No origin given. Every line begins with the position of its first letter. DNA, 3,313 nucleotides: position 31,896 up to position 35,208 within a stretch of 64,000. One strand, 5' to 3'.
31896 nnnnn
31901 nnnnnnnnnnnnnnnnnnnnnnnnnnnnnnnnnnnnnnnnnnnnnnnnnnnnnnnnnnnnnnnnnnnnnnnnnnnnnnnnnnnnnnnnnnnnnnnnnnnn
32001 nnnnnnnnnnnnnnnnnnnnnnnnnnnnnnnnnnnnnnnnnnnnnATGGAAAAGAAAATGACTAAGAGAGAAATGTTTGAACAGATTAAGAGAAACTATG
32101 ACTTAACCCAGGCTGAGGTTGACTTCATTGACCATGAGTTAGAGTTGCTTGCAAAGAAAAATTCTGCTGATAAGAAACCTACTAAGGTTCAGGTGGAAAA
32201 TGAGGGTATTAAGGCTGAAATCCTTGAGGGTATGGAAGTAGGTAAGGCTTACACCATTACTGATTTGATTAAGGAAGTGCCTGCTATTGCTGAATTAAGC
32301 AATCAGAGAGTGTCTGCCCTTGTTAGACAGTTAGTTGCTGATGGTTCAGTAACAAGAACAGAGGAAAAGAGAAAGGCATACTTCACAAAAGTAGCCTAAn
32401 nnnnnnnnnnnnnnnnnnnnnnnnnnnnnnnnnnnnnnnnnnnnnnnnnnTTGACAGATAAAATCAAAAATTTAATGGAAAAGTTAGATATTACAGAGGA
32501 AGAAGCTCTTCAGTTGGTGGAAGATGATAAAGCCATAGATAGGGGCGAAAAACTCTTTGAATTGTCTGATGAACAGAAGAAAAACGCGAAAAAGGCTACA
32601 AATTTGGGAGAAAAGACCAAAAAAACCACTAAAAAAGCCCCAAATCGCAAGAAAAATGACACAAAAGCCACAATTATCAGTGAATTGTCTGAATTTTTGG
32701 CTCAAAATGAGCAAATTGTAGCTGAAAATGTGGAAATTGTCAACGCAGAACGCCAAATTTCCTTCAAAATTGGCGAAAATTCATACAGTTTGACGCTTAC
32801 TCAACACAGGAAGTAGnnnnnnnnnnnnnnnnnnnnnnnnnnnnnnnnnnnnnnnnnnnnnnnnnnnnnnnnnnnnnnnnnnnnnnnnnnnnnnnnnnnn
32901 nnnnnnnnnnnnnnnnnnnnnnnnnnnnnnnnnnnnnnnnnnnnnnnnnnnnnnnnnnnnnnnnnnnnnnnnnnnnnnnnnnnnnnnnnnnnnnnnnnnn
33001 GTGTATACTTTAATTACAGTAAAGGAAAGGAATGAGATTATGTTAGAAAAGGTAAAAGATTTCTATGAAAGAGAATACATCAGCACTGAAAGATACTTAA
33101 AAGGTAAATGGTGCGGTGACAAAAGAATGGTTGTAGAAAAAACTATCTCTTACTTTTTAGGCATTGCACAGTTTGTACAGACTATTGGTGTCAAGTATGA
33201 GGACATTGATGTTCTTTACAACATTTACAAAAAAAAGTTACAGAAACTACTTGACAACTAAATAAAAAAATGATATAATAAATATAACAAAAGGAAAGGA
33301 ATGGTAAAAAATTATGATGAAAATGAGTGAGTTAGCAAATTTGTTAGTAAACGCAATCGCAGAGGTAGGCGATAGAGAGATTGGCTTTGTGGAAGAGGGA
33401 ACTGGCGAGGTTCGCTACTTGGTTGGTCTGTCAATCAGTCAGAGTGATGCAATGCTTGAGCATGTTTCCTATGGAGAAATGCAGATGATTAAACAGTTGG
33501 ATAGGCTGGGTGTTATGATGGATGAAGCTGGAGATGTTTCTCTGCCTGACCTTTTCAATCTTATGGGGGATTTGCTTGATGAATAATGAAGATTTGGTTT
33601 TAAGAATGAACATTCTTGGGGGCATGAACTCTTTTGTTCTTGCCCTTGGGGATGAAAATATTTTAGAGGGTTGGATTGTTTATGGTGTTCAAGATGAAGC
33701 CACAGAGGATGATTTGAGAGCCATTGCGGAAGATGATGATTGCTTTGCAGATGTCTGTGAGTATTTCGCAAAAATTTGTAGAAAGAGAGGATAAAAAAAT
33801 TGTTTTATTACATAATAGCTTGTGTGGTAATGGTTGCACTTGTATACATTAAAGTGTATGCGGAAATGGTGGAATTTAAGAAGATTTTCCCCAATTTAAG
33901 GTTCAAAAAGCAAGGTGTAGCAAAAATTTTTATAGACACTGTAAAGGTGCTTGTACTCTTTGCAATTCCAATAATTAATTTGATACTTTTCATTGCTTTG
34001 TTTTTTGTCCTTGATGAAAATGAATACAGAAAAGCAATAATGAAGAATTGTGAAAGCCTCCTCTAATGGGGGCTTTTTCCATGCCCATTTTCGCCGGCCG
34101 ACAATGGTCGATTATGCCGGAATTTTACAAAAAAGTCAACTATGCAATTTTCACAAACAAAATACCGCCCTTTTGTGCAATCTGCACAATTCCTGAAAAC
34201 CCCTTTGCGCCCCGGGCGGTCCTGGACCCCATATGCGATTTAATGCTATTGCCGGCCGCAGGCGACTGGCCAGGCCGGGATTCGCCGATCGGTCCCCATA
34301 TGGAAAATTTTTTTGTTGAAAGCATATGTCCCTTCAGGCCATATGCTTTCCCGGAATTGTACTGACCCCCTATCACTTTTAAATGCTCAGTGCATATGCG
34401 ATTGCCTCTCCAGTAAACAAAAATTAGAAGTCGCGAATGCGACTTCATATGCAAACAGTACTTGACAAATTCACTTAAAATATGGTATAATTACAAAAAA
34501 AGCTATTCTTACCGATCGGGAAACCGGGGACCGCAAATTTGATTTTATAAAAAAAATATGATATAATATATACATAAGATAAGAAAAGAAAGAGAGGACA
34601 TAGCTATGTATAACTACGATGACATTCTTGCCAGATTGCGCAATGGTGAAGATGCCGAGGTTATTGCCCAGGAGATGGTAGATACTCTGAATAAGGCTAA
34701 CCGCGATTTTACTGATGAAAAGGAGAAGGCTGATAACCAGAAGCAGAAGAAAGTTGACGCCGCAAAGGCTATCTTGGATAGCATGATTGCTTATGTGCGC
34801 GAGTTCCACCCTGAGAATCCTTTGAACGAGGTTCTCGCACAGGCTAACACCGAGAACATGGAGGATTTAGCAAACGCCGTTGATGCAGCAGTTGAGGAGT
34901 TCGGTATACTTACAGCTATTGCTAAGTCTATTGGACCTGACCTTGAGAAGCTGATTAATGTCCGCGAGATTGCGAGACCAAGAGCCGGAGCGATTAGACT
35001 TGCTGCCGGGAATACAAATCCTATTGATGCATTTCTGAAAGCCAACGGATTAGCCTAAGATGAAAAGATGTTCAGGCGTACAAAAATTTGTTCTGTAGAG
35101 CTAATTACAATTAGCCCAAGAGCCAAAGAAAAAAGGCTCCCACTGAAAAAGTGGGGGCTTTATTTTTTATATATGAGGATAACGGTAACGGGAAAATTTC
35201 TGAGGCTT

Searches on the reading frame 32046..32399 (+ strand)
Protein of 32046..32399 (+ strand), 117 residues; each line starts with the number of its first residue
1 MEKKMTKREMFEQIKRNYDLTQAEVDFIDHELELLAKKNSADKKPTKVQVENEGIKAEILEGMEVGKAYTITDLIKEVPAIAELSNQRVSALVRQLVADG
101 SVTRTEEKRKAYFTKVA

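Call 6: search_protein_families(library=pfam, proteins=[window:32046-32399:+], max_evalue=1)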
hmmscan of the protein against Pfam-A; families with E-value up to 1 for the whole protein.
window:32046-32399:+ (117 aa): 6 families
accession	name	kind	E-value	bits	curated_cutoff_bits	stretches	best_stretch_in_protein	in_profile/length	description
PF10826.14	DUF2551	-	0.00074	20.2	23.4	1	50-94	7-51/83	Protein of unknown function (DUF2551)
PF03962.21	Mnd1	-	0.0014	19.3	23.5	1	66-103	9-46/60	Mnd1 HTH domain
PF07943.18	PBP5_C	-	0.0054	17.3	21.2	1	28-82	30-85/91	Penicillin-binding protein 5, C-terminal domain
PF12802.13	MarR_2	-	0.024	15.2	27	1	81-108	29-56/61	MarR family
PF03965.22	Penicillinase_R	-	0.036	14.8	22.6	1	58-114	7-63/115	Penicillinase repressor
PF01978.25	TrmB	-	0.041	14.2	25.6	1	76-113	26-63/68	Sugar-specific transcriptional regulator TrmB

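Call 15: search_protein_families(library=phrogs, proteins=[window:32046-32399:+], max_evalue=0.01)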
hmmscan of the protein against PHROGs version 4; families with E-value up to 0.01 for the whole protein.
window:32046-32399:+ (117 aa): 1 family
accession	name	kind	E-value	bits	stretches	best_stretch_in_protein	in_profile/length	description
phrog_19455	-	unknown function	0.0028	18.8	1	3-102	7-112/138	-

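Call 39: search_protein_families(library=ncbifam, proteins=[window:32046-32399:+], max_evalue=1)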
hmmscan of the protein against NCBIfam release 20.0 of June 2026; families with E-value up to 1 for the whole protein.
window:32046-32399:+ (117 aa): 1 family
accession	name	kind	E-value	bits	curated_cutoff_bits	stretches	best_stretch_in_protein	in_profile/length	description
NF045783.1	Nigrythrn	equivalog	0.001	19.2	340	1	4-78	52-126/202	nigerythrin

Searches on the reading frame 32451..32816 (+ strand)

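Call 6: search_protein_families(library=pfam, proteins=[window:32451-32816:+], max_evalue=1)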
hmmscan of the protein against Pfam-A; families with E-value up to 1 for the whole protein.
window:32451-32816:+ (121 aa): 1 family
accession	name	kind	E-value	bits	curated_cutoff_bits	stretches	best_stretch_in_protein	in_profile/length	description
PF14005.11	YpjP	-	0.22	12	27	1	3-45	44-85/134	YpjP-like protein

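Call 15: search_protein_families(library=phrogs, proteins=[window:32451-32816:+], max_evalue=0.01)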
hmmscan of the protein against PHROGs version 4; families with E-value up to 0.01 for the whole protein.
window:32451-32816:+ (121 aa): 0 families

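Call 39: search_protein_families(library=ncbifam, proteins=[window:32451-32816:+], max_evalue=1)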
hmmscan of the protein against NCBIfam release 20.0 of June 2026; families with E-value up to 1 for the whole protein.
window:32451-32816:+ (121 aa): 1 family
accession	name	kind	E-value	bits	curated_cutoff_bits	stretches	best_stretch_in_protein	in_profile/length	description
NF006203.0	PRK08327.1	equivalog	0.3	9.5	456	1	17-98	335-414/571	thiamine pyrophosphate-requiring protein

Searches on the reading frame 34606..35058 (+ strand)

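Call 6: search_protein_families(library=pfam, proteins=[window:34606-35058:+], max_evalue=1)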
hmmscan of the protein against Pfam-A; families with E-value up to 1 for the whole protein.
window:34606-35058:+ (150 aa): 6 families
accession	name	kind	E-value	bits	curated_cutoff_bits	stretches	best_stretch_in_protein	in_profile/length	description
PF03981.17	Ubiq_cyt_C_chap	-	0.043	14.3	21.5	1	8-84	24-99/140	Ubiquinol-cytochrome C chaperone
PF12317.13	IFT46_B_C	-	0.043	14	22.2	1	39-100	96-160/211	Intraflagellar transport complex B protein 46 C terminal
PF07994.18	NAD_binding_5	-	0.047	13.6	25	1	32-99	122-191/321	Myo-inositol-1-phosphate synthase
PF02194.20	PXA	-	0.12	13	27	1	7-79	48-114/181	PXA domain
PF09155.15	DUF1940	-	0.14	12.5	25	1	22-92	65-137/143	Domain of unknown function (DUF1940)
PF14773.11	VIGSSK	-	0.62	10.6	21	1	36-59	12-35/62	Helicase-associated putative binding domain, C-terminal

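Call 15: search_protein_families(library=phrogs, proteins=[window:34606-35058:+], max_evalue=0.01)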
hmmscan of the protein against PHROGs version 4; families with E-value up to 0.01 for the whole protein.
window:34606-35058:+ (150 aa): 0 families

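Call 39: search_protein_families(library=ncbifam, proteins=[window:34606-35058:+], max_evalue=1)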
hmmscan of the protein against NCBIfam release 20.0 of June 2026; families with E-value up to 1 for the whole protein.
window:34606-35058:+ (150 aa): 1 family
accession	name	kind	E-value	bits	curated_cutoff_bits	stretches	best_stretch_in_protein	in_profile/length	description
TIGR03513.1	GldL_gliding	equivalog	0.026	14.4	68.3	1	35-114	69-147/247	type IX secretion system motor protein PorL/GldL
